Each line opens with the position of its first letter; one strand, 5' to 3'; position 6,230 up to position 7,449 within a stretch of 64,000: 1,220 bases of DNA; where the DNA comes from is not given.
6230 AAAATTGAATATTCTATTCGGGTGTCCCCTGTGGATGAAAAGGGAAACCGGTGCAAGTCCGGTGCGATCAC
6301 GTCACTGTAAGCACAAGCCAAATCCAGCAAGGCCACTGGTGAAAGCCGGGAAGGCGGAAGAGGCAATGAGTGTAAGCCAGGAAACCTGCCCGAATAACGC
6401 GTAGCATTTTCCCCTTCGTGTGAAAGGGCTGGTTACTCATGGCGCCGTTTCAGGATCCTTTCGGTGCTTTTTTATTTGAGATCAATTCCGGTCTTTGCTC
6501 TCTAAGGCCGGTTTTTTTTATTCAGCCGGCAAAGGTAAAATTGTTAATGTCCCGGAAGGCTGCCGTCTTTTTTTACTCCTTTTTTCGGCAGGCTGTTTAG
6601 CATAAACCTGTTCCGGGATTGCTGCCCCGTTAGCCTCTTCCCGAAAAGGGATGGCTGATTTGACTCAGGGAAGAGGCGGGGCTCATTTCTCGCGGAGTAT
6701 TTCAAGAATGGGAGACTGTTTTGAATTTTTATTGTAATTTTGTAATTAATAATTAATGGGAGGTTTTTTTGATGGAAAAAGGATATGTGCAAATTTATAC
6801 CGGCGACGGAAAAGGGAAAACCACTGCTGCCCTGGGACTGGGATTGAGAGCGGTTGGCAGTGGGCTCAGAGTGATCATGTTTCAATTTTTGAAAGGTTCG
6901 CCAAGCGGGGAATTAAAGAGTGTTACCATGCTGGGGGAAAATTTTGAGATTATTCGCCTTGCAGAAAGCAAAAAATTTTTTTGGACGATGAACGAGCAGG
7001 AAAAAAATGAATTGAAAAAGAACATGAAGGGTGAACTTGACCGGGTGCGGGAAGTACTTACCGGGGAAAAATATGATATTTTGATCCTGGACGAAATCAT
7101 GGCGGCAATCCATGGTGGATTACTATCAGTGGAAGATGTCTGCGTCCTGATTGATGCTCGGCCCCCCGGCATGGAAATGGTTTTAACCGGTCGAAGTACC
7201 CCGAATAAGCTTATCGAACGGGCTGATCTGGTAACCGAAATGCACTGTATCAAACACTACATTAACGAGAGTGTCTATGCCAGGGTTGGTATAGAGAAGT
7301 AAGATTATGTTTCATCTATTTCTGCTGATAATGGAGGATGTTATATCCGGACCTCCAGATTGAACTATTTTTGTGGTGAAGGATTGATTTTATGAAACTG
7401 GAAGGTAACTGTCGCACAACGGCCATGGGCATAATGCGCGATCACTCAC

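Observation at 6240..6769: Cobalamin riboswitch followed by two tandem terminators and a ~240-nt gap before cobO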

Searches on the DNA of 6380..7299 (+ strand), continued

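Call 35: search_with_rna_model(model_id=R1, sources=[window, L003, L004, L005, L006, L007, L008, L009, L010, L011, L012, L013, L014, L015, L016, L017, L018, L019, L020, L021, L022, L025, L026, L027, L029, L031, L032, L036, L037, L039, L045, L066, L067, L068, L069, L070, L071, L072, L073, L074, L075, L076, L077, L078, L079, L080, L081, L082, L083, L084, L085, L086, L087, L088, L089, L090, L091, L092, L093, L094, L095, L098, L101, L102, L104, L110, L146, L153, L154, L023, L024, L028, L030], max_evalue=10)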
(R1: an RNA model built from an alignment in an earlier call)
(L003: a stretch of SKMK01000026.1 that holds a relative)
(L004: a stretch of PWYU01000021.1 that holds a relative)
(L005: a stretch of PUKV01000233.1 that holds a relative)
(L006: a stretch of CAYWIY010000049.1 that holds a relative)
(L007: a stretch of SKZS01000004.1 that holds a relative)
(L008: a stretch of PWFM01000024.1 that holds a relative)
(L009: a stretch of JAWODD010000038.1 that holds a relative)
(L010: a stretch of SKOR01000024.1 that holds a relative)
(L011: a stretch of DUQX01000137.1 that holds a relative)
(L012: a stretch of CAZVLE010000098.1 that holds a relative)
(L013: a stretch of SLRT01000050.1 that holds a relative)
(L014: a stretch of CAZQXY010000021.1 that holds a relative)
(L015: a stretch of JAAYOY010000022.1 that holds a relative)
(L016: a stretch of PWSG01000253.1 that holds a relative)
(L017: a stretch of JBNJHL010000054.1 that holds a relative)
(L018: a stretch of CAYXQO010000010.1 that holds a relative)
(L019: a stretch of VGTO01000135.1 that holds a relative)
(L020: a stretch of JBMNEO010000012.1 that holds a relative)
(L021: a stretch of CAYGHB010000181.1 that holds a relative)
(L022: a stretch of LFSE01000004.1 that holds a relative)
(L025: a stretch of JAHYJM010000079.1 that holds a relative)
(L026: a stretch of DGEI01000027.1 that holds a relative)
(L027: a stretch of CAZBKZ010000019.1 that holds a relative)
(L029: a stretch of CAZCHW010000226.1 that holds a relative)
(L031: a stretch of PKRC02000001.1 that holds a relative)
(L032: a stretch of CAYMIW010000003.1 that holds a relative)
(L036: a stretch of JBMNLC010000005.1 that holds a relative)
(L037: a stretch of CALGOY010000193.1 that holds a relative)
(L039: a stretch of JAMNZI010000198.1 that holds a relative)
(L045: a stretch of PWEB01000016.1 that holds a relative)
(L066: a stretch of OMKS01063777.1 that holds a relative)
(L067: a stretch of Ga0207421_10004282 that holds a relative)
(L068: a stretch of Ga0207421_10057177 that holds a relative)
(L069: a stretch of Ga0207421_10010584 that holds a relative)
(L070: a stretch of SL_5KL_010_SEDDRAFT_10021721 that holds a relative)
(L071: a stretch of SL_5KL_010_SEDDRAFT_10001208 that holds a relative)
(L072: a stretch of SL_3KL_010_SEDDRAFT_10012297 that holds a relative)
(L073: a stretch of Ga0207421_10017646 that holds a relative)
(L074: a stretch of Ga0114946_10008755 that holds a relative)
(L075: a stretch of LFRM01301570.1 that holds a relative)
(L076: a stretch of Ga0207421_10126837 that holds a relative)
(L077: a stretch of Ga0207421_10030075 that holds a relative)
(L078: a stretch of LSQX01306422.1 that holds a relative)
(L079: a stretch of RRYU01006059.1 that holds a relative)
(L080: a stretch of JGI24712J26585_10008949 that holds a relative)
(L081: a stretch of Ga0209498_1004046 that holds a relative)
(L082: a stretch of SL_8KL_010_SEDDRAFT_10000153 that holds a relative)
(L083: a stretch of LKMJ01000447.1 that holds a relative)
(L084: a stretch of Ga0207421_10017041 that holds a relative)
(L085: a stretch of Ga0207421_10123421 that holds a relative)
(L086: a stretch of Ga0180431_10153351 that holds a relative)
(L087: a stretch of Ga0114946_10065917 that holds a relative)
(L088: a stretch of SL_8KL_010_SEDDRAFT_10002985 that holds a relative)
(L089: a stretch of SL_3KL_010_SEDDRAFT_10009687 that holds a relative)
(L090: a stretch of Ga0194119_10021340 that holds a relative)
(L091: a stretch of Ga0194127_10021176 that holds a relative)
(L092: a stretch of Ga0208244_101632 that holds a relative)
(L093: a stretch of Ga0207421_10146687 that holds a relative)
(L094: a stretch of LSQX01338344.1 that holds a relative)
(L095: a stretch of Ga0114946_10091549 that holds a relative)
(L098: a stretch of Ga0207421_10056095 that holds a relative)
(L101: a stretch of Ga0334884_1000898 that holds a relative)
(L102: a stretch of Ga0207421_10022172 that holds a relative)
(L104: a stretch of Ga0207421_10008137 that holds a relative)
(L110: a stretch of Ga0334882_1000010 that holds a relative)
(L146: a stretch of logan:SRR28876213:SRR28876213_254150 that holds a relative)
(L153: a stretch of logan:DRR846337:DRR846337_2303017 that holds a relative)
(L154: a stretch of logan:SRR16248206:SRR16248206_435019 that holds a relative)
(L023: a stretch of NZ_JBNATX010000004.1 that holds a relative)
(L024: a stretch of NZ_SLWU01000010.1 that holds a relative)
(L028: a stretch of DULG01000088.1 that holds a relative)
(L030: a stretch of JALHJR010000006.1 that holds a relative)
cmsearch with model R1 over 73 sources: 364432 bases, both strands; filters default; matches with E-value up to 10: 5.
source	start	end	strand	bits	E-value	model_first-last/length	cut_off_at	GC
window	6542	6692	+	178.7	1.3e-47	1-149/149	no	0.52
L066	477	628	+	160.3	1.9e-42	1-149/149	no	0.53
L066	1229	1294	-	9.6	3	1-149/149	no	0.45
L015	2073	2155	+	8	8.5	1-149/149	no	0.53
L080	573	655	+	8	8.5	1-149/149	no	0.53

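Call 65: search_dna_similar(query=window:6408-6770:+, collection=plasmids, mode=distant, max_evalue=0.001, max_rows=5)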
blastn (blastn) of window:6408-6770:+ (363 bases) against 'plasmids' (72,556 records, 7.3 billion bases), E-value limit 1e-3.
No match.

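Call 67: search_with_rna_model(model_id=R1, sources=[L160, L161, L162, L163, L164, L165, L166, L167, L168, L169, L170, L171, L172, L173, L174], max_evalue=1)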
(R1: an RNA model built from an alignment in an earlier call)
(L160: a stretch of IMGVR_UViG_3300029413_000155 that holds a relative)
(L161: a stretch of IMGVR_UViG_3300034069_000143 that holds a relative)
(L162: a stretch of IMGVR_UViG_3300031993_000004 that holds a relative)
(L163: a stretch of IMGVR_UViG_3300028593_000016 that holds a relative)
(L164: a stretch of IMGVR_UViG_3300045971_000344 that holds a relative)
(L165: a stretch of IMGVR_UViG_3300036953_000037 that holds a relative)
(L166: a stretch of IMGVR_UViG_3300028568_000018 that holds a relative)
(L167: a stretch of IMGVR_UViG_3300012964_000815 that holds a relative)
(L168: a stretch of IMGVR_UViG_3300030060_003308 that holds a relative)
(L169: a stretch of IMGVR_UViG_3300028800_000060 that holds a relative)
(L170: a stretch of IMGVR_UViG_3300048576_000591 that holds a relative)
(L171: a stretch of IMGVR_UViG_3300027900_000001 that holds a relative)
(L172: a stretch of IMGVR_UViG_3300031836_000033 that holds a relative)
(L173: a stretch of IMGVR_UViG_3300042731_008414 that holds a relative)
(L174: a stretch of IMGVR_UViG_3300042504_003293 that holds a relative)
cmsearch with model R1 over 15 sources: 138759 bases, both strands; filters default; matches with E-value up to 1: 0.
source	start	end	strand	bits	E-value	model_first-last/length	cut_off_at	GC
